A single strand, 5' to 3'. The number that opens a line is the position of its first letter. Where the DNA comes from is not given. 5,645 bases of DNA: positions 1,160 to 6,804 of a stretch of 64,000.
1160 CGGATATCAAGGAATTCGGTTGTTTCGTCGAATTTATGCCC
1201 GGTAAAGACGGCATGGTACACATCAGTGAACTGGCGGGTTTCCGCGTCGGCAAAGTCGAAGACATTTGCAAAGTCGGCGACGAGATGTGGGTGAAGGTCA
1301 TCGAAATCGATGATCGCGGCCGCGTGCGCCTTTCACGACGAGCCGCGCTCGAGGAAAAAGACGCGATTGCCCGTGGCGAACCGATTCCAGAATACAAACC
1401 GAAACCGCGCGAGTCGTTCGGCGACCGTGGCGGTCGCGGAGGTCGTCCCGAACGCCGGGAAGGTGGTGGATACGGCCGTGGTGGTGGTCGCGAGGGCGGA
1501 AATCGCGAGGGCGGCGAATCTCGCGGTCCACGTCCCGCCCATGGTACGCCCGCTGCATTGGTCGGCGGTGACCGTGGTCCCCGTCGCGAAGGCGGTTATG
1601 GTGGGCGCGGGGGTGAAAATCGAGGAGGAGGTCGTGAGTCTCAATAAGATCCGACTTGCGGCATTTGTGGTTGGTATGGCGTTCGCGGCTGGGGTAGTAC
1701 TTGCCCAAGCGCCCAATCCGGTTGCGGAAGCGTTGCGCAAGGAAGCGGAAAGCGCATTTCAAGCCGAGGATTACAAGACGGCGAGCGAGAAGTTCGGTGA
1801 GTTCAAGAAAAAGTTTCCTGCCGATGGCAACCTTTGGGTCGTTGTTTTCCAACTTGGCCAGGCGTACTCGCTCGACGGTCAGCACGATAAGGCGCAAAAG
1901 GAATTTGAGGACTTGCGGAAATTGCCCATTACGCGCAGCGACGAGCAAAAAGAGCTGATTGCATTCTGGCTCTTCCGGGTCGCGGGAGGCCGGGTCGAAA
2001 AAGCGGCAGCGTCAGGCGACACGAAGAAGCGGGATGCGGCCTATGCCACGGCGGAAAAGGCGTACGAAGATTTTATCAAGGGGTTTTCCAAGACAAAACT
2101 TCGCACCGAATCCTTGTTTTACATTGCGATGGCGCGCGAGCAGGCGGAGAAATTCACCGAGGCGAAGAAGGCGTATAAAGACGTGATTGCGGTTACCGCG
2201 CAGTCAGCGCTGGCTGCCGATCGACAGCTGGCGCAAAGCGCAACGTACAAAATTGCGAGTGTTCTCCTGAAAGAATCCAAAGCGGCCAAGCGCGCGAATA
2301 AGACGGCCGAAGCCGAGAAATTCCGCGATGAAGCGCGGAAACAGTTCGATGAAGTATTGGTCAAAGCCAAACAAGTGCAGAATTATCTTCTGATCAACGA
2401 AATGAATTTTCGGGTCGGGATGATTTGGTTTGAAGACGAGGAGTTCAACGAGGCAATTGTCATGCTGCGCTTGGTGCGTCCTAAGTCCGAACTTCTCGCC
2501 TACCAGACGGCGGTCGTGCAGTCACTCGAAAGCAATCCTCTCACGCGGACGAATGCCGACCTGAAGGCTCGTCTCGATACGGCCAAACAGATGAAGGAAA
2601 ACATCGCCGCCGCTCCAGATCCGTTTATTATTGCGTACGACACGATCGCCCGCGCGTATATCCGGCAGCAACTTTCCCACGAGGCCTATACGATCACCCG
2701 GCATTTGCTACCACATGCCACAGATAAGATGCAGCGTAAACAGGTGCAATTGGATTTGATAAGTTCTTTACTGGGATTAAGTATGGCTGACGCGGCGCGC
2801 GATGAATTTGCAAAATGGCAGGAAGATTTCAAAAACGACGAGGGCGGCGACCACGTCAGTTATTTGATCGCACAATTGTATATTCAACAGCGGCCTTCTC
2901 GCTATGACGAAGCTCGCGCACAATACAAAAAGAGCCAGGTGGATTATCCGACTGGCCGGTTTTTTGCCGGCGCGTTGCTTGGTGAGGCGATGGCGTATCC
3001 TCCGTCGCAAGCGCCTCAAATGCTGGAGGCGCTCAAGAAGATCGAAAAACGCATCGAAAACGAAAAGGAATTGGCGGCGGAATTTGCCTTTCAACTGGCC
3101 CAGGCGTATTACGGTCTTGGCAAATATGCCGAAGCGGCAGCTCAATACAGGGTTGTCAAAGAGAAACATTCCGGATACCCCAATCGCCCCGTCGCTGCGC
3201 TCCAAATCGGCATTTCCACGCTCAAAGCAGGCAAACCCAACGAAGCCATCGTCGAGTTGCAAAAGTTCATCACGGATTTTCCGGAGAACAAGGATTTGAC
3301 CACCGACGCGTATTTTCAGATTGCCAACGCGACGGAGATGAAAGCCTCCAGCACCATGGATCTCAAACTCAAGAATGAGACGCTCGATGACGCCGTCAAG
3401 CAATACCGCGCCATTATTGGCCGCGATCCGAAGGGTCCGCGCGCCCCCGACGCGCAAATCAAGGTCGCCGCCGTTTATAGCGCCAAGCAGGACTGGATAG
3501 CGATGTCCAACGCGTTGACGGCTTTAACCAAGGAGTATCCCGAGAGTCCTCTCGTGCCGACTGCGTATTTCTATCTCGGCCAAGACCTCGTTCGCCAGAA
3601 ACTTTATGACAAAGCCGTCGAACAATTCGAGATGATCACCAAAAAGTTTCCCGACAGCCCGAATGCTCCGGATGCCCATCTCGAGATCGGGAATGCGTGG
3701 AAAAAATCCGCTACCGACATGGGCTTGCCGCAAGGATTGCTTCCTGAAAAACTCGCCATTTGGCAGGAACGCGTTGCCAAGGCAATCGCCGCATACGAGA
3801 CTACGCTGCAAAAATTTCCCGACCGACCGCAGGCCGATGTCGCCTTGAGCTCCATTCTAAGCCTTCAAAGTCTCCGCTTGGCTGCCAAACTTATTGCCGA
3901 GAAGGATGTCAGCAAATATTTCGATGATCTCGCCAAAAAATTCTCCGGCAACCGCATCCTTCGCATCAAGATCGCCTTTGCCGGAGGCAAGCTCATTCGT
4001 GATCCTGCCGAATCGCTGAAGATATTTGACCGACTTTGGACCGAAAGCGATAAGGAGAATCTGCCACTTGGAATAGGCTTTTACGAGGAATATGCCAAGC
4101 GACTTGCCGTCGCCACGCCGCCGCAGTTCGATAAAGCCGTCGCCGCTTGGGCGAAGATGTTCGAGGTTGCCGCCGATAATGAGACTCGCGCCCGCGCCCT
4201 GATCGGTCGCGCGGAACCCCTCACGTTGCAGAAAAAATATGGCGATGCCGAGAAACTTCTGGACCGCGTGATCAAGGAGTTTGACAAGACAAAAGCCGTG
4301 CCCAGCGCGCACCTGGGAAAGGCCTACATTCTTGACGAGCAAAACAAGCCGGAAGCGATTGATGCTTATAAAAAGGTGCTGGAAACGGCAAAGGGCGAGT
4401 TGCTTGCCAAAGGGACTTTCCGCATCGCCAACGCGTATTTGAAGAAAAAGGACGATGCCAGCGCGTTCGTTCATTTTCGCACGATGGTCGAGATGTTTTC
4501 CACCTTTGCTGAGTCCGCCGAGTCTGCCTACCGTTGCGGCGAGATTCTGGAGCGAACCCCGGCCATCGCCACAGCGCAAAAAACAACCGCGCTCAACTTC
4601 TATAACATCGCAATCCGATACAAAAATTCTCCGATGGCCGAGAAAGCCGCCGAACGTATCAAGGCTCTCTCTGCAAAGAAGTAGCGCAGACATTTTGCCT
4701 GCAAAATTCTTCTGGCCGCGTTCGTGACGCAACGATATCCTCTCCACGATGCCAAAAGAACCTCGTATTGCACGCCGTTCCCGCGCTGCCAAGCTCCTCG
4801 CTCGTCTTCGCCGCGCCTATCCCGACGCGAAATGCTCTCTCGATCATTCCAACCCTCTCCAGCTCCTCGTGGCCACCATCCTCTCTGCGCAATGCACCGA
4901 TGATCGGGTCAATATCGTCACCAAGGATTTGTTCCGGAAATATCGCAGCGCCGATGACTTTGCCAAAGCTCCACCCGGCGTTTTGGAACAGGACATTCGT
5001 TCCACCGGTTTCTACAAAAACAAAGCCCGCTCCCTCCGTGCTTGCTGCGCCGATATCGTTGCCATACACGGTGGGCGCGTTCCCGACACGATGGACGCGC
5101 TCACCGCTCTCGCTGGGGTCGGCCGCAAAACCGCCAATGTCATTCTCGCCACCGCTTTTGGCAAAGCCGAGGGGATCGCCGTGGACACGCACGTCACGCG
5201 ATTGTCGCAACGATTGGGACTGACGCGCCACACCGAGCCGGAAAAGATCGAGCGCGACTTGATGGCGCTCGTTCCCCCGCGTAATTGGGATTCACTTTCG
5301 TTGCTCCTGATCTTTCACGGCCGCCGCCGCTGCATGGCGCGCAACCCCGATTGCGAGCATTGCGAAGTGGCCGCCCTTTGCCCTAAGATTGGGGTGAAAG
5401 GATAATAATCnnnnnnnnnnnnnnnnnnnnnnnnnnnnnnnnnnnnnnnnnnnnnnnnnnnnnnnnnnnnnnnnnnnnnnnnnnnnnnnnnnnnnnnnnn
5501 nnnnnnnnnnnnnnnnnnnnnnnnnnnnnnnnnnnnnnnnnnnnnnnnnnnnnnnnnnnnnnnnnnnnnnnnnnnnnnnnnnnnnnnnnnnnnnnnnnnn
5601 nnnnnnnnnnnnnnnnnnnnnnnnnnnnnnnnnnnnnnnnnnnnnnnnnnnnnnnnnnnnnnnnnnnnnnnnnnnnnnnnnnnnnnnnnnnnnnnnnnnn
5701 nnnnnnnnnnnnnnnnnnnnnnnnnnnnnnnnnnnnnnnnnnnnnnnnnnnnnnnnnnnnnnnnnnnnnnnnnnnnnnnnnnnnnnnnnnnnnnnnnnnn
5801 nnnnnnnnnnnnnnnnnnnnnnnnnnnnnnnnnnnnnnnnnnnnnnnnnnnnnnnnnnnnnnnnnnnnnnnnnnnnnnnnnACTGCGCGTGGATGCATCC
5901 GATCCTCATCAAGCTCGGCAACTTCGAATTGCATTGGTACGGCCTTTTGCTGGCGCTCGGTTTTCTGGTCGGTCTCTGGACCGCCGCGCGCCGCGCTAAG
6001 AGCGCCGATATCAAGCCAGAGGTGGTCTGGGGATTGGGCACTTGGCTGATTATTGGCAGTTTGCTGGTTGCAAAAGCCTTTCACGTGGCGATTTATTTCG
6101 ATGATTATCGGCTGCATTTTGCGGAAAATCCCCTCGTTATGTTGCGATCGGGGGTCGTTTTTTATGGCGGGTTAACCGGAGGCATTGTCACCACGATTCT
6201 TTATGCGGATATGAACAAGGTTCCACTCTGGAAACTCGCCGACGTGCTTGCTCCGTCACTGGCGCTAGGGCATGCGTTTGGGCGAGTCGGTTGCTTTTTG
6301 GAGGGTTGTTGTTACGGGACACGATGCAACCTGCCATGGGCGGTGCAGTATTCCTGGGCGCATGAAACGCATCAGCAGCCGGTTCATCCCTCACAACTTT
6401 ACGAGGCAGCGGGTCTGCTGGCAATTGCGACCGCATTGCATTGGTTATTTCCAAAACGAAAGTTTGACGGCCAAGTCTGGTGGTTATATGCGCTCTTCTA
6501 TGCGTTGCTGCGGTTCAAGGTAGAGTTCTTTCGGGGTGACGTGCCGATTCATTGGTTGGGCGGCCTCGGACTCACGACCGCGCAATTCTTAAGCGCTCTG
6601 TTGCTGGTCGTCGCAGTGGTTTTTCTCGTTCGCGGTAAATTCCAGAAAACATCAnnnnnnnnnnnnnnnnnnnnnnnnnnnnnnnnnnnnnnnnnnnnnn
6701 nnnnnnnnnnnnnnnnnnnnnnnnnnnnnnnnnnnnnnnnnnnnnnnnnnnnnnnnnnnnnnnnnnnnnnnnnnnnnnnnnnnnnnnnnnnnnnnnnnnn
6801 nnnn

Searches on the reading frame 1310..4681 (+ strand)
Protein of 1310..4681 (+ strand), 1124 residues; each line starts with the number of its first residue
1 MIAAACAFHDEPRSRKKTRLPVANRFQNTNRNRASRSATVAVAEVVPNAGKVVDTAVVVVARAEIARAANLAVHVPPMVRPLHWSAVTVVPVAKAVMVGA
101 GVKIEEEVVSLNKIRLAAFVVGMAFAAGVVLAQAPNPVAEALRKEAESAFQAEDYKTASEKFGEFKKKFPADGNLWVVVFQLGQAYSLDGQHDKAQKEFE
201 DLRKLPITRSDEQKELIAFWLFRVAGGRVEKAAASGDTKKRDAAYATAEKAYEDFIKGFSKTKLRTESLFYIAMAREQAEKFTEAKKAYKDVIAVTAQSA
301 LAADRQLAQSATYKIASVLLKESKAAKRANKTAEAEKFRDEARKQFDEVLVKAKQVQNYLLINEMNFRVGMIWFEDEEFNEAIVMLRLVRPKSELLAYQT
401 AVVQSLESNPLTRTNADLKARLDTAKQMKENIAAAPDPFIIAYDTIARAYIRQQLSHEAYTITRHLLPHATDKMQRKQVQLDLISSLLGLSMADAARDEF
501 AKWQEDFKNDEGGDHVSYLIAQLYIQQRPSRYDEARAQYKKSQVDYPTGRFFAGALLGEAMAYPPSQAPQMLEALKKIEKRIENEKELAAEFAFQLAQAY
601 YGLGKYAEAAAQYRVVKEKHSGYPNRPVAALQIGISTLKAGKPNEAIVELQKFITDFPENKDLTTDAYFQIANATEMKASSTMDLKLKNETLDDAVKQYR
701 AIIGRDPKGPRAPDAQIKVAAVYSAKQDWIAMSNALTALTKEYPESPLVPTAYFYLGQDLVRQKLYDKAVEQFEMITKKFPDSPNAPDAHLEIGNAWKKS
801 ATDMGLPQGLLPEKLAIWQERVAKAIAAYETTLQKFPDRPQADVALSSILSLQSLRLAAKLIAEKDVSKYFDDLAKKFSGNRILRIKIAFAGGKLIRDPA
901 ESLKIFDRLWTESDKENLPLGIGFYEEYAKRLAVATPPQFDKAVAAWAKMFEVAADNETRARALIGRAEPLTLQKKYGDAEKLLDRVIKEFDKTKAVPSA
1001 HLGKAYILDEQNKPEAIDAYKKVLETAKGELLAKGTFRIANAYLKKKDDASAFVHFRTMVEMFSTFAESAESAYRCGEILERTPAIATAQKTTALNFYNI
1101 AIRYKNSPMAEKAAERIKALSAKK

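Call 41: search_protein_families(library=ncbifam, proteins=[window:1310-4681:+], max_evalue=1e-8)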
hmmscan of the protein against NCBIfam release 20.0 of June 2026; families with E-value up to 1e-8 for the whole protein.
window:1310-4681:+ (1124 aa): 4 families
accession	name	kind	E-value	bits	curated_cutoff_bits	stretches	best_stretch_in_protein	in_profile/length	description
TIGR02795.1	tol_pal_ybgF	equivalog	3.1e-53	179.4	90.1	1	734-800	23-89/119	tol-pal system protein YbgF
TIGR03302.1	OM_YfiO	subfamily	1.2e-26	93.6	81.4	1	686-795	43-160/239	outer membrane protein assembly factor BamD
NF040959.1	MamA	equivalog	3.7e-14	52.7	200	0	944-1084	22-153/204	magnetosome protein MamA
NF052312.1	T9SS_PorW_SprE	equivalog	2.2e-12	46.4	250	0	939-1071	119-254/716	type IX secretion system periplasmic lipoprotein PorW/SprE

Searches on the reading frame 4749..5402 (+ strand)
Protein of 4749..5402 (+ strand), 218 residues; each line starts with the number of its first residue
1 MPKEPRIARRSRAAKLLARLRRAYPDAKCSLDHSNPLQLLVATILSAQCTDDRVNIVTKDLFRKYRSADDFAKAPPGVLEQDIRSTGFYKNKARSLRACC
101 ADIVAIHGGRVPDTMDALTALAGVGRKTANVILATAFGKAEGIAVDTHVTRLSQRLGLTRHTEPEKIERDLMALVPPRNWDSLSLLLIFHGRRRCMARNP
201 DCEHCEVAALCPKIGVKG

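Call 41: search_protein_families(library=ncbifam, proteins=[window:4749-5402:+], max_evalue=1e-8)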
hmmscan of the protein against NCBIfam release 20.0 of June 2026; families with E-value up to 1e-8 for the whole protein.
window:4749-5402:+ (218 aa): 5 families
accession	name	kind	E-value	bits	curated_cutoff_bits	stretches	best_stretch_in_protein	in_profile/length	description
TIGR01083.1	nth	equivalog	3.3e-73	245.4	211.7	1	11-202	2-192/192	endonuclease III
NF007978.0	PRK10702.1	equivalog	5.2e-39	134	405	1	12-211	5-203/211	endonuclease III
NF053634.1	MonDNAglycDR2438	equivalog_domain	2e-18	66.7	400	1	19-211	4-204/219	monofunctional DNA glycosylase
TIGR01084.1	mutY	equivalog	7.8e-17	61.7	286.5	1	35-211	27-206/277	A/G-specific adenine glycosylase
NF008132.0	PRK10880.1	equivalog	2.1e-10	40.2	427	1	62-211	57-209/351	A/G-specific adenine glycosylase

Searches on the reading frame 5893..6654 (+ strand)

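Call 41: search_protein_families(library=ncbifam, proteins=[window:5893-6654:+], max_evalue=1e-8)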
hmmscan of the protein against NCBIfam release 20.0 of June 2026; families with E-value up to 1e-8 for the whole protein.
window:5893-6654:+ (254 aa): 7 families
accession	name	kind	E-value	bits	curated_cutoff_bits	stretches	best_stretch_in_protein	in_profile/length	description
NF000778.0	PRK00052.3-4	equivalog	4.5e-49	167.4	334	1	1-252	1-248/252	prolipoprotein diacylglyceryl transferase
TIGR00544.1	lgt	equivalog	2.7e-41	141.8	118.9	1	3-245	12-266/280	prolipoprotein diacylglyceryl transferase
NF000784.0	PRK00052.4-5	subfamily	8.2e-32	110.5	409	1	1-159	1-157/298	prolipoprotein diacylglyceryl transferase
NF000775.0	PRK00052.2-5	equivalog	4.3e-15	55.8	428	1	11-246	20-275/288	prolipoprotein diacylglyceryl transferase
NF009611.0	PRK13108.1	equivalog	2.9e-14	52.9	636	1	8-246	18-273/476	prolipoprotein diacylglyceryl transferase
NF000779.0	PRK00052.3-5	equivalog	9.2e-14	51.8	405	1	2-245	7-244/257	prolipoprotein diacylglyceryl transferase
NF000777.0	PRK00052.3-2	equivalog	1.1e-11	44.9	558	1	85-214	111-244/310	prolipoprotein diacylglyceryl transferase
